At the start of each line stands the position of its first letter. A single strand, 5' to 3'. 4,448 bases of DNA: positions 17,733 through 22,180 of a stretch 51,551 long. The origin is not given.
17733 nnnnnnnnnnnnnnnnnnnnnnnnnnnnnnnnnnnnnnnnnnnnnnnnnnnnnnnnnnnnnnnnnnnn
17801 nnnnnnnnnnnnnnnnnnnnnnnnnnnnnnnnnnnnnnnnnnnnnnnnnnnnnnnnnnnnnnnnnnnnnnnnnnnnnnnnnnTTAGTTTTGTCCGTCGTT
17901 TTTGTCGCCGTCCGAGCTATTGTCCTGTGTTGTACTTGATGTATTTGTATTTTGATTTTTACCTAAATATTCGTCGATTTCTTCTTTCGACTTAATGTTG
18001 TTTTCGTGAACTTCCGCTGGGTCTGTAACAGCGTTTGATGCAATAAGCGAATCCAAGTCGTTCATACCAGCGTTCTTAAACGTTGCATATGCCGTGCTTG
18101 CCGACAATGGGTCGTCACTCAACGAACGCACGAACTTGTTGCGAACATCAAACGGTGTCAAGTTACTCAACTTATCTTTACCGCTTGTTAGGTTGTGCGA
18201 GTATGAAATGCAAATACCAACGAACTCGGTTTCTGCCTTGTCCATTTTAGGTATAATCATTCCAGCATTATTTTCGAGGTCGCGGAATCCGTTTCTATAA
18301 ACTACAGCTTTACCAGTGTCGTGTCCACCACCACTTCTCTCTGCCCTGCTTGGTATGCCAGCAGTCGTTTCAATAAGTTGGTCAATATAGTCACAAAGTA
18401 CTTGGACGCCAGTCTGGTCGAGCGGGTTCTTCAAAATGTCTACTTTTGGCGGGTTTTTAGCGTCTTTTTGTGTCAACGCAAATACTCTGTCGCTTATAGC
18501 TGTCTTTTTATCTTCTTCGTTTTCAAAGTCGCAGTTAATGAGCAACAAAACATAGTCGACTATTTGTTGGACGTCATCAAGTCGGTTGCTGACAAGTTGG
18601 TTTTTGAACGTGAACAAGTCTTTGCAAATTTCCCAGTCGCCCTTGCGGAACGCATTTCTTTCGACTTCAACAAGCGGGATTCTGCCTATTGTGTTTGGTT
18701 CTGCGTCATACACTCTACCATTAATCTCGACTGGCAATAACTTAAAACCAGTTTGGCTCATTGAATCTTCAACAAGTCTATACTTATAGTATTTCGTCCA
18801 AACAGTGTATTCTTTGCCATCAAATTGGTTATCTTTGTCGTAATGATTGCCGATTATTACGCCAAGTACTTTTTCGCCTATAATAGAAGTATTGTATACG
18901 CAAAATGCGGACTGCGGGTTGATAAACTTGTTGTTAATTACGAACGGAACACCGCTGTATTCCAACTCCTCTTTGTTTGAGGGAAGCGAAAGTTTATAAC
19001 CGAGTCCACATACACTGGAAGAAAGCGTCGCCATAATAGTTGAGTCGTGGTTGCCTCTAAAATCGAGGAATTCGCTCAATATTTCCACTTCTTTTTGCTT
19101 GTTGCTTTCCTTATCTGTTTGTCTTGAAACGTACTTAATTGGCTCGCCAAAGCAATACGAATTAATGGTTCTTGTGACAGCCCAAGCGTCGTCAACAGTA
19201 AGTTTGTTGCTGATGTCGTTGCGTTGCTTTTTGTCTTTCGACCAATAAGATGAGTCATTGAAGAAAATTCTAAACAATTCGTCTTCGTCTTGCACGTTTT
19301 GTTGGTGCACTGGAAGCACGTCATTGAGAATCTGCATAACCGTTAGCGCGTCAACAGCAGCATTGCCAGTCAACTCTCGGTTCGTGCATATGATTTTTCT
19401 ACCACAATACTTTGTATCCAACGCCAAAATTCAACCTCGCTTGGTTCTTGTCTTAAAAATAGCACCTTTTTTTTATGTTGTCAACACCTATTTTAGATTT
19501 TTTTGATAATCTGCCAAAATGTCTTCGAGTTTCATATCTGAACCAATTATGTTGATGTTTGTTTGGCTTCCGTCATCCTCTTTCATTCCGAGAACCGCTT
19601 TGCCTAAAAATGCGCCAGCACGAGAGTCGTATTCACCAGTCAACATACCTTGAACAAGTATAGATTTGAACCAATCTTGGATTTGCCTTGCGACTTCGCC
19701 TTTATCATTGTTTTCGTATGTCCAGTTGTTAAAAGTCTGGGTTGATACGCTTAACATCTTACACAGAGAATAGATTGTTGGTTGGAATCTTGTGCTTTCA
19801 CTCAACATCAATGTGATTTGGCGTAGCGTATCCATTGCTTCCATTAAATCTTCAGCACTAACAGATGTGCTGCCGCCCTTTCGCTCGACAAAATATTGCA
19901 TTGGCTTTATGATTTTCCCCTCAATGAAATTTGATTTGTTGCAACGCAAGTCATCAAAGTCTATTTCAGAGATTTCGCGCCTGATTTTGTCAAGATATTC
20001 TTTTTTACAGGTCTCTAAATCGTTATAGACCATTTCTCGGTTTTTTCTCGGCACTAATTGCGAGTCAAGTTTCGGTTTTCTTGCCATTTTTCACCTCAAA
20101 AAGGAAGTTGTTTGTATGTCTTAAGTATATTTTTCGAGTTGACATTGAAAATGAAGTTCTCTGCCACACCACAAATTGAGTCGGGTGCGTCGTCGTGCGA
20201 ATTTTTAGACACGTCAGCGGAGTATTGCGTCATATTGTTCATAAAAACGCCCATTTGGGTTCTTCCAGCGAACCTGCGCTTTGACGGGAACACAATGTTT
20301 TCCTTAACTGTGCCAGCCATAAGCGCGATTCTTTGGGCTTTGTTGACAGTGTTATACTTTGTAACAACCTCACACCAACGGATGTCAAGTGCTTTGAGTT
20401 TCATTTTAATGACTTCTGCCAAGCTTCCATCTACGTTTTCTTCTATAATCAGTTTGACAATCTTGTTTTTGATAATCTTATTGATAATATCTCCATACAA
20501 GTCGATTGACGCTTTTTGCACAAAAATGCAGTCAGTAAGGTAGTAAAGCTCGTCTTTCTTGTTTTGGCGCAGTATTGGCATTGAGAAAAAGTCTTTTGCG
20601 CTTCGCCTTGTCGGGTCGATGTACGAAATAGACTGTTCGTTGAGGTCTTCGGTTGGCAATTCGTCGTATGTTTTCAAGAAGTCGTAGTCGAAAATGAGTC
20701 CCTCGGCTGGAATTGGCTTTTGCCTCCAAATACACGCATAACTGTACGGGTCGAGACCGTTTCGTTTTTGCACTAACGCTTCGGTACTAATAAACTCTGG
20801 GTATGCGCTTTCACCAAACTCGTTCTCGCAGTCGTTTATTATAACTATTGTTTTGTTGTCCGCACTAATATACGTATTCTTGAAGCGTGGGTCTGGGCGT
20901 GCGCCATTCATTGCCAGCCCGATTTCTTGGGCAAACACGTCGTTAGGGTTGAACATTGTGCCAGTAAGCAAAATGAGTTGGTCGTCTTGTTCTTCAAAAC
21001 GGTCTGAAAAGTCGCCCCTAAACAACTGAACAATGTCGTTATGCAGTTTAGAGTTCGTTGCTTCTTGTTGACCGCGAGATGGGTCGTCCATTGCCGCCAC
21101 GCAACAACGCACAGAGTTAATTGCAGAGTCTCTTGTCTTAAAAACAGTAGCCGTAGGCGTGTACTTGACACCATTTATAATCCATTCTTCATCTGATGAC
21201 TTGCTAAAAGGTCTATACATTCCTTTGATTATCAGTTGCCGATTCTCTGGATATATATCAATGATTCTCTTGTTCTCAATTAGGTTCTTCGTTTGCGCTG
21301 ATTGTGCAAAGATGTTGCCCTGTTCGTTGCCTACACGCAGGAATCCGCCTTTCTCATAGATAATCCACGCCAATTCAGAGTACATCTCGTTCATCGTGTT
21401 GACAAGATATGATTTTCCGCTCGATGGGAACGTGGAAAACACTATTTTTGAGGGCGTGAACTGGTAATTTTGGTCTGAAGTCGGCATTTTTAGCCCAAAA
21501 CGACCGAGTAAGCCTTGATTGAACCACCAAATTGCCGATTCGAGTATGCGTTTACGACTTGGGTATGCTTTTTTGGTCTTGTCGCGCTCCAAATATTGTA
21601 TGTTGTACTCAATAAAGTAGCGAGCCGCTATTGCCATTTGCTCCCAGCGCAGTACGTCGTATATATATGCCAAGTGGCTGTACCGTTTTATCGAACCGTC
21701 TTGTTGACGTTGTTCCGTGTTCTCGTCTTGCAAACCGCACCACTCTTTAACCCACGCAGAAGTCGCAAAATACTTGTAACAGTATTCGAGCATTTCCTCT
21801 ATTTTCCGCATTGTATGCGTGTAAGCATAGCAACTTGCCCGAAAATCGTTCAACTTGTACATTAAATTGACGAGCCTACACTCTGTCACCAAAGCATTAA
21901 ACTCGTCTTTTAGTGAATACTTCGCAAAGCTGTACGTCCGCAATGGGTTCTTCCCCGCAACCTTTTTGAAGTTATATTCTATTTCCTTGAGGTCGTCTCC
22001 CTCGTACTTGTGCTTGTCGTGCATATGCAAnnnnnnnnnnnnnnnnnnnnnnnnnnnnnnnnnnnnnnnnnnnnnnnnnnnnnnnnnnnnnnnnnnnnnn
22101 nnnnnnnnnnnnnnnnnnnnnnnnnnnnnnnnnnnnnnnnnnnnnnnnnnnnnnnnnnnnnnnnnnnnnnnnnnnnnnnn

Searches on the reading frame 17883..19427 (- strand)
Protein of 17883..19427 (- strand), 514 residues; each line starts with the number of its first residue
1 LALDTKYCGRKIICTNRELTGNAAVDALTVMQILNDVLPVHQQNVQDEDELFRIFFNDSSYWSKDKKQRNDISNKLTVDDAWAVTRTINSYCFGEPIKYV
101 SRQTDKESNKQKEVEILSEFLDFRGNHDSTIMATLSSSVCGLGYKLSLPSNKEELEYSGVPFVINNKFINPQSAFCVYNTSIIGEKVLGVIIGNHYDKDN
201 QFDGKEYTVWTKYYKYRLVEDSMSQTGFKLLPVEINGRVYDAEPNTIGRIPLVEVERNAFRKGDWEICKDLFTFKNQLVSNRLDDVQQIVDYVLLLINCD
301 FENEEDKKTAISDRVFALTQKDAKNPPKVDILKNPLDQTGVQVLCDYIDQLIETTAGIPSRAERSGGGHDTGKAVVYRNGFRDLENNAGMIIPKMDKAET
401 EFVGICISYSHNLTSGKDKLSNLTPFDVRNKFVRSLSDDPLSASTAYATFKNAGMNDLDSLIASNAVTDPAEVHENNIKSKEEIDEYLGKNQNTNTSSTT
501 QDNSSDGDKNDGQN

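Call 59: search_protein_families(library=phrogs, proteins=[window:17883-19427:-], max_evalue=0.00001)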
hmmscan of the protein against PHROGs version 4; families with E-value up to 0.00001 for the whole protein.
window:17883-19427:- (514 aa): 1 family
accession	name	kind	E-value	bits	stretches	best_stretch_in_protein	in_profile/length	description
phrog_64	-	head and packaging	1.2e-34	120.7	1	66-509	114-521/547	portal protein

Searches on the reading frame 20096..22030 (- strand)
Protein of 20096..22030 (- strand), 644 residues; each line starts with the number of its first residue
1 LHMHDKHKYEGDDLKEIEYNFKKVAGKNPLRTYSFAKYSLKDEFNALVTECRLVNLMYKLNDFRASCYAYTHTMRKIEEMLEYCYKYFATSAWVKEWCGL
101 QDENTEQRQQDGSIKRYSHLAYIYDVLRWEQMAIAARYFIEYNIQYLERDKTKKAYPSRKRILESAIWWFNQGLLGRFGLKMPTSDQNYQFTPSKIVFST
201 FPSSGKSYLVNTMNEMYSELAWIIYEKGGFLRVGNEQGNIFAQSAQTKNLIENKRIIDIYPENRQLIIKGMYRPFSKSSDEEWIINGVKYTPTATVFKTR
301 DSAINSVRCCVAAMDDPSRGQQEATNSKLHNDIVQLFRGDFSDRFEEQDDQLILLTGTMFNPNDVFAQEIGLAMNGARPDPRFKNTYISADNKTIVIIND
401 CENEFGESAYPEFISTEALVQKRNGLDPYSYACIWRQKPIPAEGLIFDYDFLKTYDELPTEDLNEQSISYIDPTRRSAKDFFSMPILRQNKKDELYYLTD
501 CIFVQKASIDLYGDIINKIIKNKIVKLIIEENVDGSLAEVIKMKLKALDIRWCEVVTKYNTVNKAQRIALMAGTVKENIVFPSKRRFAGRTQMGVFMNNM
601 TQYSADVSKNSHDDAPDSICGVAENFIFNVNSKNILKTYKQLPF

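Call 59: search_protein_families(library=phrogs, proteins=[window:20096-22030:-], max_evalue=0.00001)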
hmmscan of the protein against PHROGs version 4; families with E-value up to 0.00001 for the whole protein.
window:20096-22030:- (644 aa): 2 families
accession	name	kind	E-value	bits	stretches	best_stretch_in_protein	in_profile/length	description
phrog_38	-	head and packaging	1e-26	94.8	1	230-626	339-703/760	terminase large subunit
phrog_5573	-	head and packaging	4e-14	53.6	1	405-637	23-245/250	terminase large subunit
